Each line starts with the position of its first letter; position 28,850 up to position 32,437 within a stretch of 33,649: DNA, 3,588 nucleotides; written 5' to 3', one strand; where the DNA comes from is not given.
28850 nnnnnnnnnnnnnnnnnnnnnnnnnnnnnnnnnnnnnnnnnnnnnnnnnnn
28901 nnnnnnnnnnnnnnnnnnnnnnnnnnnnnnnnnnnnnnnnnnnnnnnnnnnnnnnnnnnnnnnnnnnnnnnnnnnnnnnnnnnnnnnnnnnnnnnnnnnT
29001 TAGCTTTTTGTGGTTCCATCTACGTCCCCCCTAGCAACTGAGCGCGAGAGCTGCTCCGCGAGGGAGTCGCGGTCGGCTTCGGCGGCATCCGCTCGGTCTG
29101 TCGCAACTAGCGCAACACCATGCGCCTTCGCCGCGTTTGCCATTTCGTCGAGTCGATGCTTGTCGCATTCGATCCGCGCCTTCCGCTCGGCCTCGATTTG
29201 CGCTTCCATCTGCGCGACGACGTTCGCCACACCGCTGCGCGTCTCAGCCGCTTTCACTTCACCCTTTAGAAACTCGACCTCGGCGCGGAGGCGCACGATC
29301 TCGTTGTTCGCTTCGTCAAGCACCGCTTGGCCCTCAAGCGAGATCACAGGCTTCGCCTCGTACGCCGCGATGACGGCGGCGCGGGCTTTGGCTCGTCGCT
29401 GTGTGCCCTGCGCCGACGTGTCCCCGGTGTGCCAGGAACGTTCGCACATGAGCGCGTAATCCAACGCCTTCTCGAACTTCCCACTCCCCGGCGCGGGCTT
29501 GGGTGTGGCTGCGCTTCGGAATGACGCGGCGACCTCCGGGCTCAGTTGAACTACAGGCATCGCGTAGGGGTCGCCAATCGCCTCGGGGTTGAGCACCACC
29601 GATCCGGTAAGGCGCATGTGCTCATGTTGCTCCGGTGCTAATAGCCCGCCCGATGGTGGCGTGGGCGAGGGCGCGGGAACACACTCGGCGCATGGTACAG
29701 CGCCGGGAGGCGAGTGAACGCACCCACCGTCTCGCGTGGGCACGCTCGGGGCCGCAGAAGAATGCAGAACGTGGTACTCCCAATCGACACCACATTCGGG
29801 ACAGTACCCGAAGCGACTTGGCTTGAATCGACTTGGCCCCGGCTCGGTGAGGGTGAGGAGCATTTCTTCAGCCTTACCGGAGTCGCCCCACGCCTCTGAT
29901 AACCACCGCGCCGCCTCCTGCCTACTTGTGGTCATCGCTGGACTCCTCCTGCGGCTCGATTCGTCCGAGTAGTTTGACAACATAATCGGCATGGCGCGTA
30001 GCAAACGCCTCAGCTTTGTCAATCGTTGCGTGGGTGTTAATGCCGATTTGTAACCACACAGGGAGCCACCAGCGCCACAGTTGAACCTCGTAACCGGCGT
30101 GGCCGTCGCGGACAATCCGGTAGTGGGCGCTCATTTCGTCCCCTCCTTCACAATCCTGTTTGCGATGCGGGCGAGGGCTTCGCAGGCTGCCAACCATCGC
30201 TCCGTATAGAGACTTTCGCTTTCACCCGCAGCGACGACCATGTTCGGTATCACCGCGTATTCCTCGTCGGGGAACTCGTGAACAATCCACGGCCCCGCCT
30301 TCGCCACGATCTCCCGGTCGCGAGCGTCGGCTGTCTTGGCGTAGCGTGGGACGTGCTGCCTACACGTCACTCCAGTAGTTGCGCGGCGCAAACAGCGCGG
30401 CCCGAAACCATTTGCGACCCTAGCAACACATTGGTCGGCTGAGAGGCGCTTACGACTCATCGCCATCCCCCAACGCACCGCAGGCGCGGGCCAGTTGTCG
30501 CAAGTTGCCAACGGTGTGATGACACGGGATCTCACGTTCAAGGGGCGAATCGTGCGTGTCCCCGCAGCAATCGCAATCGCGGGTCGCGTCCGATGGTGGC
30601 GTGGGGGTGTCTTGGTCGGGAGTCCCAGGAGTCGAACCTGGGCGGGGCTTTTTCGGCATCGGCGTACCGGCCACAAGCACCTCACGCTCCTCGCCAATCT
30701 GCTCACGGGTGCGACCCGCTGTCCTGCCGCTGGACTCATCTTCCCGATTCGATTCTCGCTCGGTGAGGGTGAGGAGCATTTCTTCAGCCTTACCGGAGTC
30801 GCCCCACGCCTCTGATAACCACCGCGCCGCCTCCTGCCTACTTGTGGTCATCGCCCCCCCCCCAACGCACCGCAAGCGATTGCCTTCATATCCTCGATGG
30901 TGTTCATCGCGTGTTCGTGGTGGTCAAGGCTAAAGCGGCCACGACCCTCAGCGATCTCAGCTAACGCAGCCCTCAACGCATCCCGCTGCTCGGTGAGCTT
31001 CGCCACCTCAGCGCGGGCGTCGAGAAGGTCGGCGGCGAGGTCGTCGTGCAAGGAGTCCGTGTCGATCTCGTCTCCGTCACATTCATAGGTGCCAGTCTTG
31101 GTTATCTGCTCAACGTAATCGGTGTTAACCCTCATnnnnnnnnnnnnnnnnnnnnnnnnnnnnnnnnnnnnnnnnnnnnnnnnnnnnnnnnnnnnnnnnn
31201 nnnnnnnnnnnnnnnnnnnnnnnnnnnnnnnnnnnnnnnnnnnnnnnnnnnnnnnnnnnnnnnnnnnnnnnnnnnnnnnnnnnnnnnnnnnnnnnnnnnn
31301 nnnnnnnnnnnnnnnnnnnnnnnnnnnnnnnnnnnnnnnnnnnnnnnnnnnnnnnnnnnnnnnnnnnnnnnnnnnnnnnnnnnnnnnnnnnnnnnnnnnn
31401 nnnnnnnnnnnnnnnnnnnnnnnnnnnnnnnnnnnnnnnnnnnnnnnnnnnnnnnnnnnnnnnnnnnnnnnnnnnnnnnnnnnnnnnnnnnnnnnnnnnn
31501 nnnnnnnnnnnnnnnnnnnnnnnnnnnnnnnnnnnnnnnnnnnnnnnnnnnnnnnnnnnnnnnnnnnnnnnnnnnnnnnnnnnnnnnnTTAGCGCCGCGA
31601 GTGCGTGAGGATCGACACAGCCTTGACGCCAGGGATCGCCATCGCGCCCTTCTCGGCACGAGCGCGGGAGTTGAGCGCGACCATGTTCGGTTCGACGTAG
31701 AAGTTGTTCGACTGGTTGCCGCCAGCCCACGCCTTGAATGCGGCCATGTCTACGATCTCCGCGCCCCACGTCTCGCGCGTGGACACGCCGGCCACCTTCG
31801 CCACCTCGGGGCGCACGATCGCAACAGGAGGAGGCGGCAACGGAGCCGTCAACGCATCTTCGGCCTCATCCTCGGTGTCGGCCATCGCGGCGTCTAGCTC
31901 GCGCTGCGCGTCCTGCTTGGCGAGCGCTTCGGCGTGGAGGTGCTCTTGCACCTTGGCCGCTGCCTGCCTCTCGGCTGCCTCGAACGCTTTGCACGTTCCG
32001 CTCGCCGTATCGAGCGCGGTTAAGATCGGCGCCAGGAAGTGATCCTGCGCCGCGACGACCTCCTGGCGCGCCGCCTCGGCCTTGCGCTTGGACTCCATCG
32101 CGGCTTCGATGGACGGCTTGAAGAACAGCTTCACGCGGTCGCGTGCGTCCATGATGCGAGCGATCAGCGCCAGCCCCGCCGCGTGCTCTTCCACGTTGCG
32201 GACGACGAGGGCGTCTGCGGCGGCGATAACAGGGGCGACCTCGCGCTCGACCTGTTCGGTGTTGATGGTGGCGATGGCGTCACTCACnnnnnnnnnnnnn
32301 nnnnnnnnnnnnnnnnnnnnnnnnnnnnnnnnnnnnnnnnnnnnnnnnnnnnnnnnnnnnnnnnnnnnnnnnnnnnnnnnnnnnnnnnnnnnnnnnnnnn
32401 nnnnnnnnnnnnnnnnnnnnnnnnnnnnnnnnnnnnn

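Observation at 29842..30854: Perfect 97-bp direct repeat gives two otherwise unrelated genes an identical 31-aa N-terminal leader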

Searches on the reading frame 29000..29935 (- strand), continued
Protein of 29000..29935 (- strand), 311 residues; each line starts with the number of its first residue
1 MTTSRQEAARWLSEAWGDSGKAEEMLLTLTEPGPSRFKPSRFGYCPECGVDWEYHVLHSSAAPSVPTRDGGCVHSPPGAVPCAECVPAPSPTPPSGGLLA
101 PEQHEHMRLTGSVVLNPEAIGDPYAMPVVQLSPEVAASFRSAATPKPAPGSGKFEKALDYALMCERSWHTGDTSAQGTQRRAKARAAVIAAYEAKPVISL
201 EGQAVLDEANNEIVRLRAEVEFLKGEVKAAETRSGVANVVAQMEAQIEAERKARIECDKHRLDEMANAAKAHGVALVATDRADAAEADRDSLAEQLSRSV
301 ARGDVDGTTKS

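Call 92: search_protein_families(library=ncbifam, max_evalue=0.01, proteins=[window:29000-29935:-])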
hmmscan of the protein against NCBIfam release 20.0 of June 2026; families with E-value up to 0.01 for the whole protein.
window:29000-29935:- (311 aa): 0 families

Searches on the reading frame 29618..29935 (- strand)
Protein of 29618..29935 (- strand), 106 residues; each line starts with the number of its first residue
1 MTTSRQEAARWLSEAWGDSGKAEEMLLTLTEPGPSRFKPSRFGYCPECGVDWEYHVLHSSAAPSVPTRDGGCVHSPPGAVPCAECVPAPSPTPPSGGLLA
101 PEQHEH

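Call 50: search_protein_representatives(protein=window:29618-29935:-)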
Query: 106 residues. Proteins with E-value up to 0.001 (for the whole library): 4; up to 1e-10: 1; up to 1e-30: 0. The best 4 are listed.
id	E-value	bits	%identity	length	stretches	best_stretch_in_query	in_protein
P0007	4.4e-17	78.5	35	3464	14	13-45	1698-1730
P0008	4.2e-08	49.5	44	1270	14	36-62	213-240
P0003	1.0e-07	48.3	82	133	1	1-40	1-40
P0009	1.8e-07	47.5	37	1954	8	15-56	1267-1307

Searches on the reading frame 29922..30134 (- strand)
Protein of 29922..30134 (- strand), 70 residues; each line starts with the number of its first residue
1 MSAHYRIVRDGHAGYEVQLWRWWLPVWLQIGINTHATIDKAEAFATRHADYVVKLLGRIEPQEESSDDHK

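Call 7: search_protein_families(library=pfam, max_evalue=0.01, proteins=[window:29922-30134:-])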
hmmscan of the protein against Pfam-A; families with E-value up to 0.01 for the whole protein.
window:29922-30134:- (70 aa): 0 families

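Call 8: search_protein_families(library=phrogs, max_evalue=0.01, proteins=[window:29922-30134:-])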
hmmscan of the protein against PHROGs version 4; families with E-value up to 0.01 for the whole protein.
window:29922-30134:- (70 aa): 1 family
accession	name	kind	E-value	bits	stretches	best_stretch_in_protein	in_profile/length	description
phrog_8363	-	unknown function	3.2e-09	38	1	3-45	4-54/74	-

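Call 39: find_encoding_contigs(protein=window:29922-30134:-, flank=10000, max_places=10)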
Protein window:29922-30134:- (70 aa): no gene with exactly this product is on record in the collection.

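Call 92: search_protein_families(library=ncbifam, max_evalue=0.01, proteins=[window:29922-30134:-])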
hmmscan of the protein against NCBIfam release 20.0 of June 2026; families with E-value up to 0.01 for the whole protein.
window:29922-30134:- (70 aa): 0 families

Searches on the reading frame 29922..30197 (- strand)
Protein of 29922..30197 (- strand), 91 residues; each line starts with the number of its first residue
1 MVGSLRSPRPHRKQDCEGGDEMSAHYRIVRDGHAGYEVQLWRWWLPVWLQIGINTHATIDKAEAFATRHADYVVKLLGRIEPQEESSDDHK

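Call 97: find_encoding_contigs(protein=window:29922-30197:-, flank=3000)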
Protein window:29922-30197:- (91 aa): no gene with exactly this product is on record in the collection.

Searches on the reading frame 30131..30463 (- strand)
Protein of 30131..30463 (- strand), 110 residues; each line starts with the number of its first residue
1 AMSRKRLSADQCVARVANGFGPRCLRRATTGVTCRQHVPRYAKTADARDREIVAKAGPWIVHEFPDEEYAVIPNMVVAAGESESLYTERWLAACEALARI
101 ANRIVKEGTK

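Call 7: search_protein_families(library=pfam, max_evalue=0.01, proteins=[window:30131-30463:-])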
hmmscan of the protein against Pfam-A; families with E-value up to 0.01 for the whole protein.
window:30131-30463:- (110 aa): 0 families

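Call 8: search_protein_families(library=phrogs, max_evalue=0.01, proteins=[window:30131-30463:-])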
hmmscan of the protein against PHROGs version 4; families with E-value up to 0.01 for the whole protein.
window:30131-30463:- (110 aa): 1 family
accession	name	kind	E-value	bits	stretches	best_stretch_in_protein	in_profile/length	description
phrog_16145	-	unknown function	0.00028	21.8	1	2-41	1-38/65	-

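Call 92: search_protein_families(library=ncbifam, max_evalue=0.01, proteins=[window:30131-30463:-])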
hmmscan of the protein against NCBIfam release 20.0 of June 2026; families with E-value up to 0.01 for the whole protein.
window:30131-30463:- (110 aa): 0 families

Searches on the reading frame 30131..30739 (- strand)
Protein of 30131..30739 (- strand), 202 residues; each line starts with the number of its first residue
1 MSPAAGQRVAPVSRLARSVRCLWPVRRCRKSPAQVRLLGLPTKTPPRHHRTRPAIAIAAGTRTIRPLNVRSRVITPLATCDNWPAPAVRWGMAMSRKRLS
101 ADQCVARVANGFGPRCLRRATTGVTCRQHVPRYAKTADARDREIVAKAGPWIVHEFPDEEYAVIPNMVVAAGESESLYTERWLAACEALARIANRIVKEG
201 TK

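Call 98: find_encoding_contigs(protein=window:30131-30739:-, flank=3000)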
Protein window:30131-30739:- (202 aa): no gene with exactly this product is on record in the collection.
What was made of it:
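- The cassette unitig itself could not be retrieved from the Logan assembly (calls 39, 97, 98).
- Tried and rejected: Retrieving the Logan unitig of the cassette. g8 (70 and 91 aa) and the 202-aa ORF are not on record (calls 39, 97, 98).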

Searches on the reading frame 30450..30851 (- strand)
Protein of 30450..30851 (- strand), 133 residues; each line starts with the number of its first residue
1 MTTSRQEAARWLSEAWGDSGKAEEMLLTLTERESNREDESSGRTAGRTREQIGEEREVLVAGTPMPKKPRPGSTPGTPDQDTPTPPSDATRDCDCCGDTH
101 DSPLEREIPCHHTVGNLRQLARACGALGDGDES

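Call 7: search_protein_families(library=pfam, max_evalue=0.01, proteins=[window:30450-30851:-])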
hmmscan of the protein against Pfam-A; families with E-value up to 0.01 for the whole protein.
window:30450-30851:- (133 aa): 0 families

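Call 8: search_protein_families(library=phrogs, max_evalue=0.01, proteins=[window:30450-30851:-])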
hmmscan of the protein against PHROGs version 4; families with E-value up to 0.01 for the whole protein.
window:30450-30851:- (133 aa): 0 families

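Call 13: find_homologous_proteins(query=window:30450-30851:-, max_evalue=0.1)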
Query window:30450-30851:- (133 aa): 4 proteins with E <= 0.1 among 18 candidates.
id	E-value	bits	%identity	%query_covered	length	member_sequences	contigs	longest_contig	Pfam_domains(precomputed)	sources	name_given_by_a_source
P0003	5.6e-83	294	100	100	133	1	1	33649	-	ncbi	-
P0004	2.8e-9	55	80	31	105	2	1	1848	-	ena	-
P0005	8.1e-9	54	80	31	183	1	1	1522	-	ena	-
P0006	3.1e-7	49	65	41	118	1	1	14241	-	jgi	jgi:hypothetical protein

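Call 19: find_encoding_contigs(protein=P0006, flank=10000)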
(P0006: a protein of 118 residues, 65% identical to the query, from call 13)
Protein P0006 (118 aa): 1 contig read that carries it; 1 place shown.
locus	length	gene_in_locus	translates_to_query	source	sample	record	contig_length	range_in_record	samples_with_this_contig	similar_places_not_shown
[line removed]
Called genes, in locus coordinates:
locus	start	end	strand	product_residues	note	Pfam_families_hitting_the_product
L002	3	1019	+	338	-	?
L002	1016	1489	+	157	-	PF08291:Peptidase_M15_3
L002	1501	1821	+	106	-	-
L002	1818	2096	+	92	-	-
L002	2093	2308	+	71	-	-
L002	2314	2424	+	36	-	-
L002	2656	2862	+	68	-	-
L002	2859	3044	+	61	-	-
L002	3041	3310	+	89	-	-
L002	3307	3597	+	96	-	-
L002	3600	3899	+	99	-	-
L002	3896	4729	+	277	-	PF12684:DUF3799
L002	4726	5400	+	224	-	-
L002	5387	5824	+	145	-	-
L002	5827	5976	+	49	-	-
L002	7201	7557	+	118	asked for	-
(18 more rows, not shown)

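Call 20: find_encoding_contigs(protein=P0005, flank=5000)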
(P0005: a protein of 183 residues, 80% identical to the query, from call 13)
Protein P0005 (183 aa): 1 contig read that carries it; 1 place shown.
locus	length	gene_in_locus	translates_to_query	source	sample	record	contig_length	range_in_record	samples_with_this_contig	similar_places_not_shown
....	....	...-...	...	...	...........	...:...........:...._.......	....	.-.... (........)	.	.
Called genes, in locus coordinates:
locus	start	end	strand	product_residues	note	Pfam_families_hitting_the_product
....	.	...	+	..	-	?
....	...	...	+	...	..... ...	-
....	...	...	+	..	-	-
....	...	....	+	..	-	-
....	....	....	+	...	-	?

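Call 21: find_encoding_contigs(protein=P0004, flank=5000)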
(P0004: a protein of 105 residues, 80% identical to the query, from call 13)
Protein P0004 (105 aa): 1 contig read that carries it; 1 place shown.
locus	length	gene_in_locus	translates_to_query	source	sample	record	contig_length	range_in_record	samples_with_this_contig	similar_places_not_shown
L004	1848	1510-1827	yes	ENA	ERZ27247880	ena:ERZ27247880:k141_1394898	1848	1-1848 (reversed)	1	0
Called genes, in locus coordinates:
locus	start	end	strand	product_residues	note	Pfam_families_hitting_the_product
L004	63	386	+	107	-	-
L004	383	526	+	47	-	-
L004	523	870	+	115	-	-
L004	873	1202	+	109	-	-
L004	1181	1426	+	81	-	-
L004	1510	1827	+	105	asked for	-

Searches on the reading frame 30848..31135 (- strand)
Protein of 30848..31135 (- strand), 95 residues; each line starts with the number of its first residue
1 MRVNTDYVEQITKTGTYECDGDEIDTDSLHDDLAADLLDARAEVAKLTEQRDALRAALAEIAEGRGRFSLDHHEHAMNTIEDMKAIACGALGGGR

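Call 7: search_protein_families(library=pfam, max_evalue=0.01, proteins=[window:30848-31135:-])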
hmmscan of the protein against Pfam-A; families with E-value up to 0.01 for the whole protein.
window:30848-31135:- (95 aa): 0 families

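Call 8: search_protein_families(library=phrogs, max_evalue=0.01, proteins=[window:30848-31135:-])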
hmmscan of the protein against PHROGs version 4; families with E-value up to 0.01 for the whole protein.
window:30848-31135:- (95 aa): 1 family
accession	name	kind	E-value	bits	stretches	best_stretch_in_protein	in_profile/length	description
phrog_434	-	DNA, RNA and nucleotide metabolism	0.0026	18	1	20-71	264-315/372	RecE-like recombination exonuclease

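Call 38: find_encoding_contigs(protein=window:30848-31135:-, flank=10000, max_places=10)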
Protein window:30848-31135:- (95 aa): 1 contig read that carries it; 1 place shown.
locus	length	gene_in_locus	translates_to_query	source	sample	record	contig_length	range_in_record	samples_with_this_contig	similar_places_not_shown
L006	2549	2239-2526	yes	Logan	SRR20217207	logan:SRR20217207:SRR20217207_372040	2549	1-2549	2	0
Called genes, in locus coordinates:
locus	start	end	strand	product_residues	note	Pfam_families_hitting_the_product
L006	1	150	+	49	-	?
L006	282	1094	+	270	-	-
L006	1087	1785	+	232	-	-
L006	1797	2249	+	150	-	-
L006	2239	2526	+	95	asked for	-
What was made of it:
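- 30758..30854 (-): Repeat copy 1 (upstream in the transcription direction). It is GCG+ATG+31 codons heading ORF B. Its ATG overlaps the g5 stop (ATGA). Logan unitig L006 ends 30 nt inside it (call 38).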

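Call 92: search_protein_families(library=ncbifam, max_evalue=0.01, proteins=[window:30848-31135:-])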
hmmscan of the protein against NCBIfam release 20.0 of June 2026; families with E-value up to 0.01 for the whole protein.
window:30848-31135:- (95 aa): 0 families

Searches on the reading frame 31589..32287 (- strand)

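Call 7: search_protein_families(library=pfam, max_evalue=0.01, proteins=[window:31589-32287:-])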
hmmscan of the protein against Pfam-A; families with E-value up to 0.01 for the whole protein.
window:31589-32287:- (232 aa): 0 families

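Call 8: search_protein_families(library=phrogs, max_evalue=0.01, proteins=[window:31589-32287:-])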
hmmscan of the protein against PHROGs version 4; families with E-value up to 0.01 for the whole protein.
window:31589-32287:- (232 aa): 1 family
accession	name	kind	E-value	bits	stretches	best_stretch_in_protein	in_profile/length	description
phrog_10477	-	DNA, RNA and nucleotide metabolism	7.7e-07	30.3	1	10-222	22-235/243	exonuclease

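Call 92: search_protein_families(library=ncbifam, max_evalue=0.01, proteins=[window:31589-32287:-])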
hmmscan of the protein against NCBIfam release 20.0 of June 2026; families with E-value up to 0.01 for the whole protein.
window:31589-32287:- (232 aa): 0 families
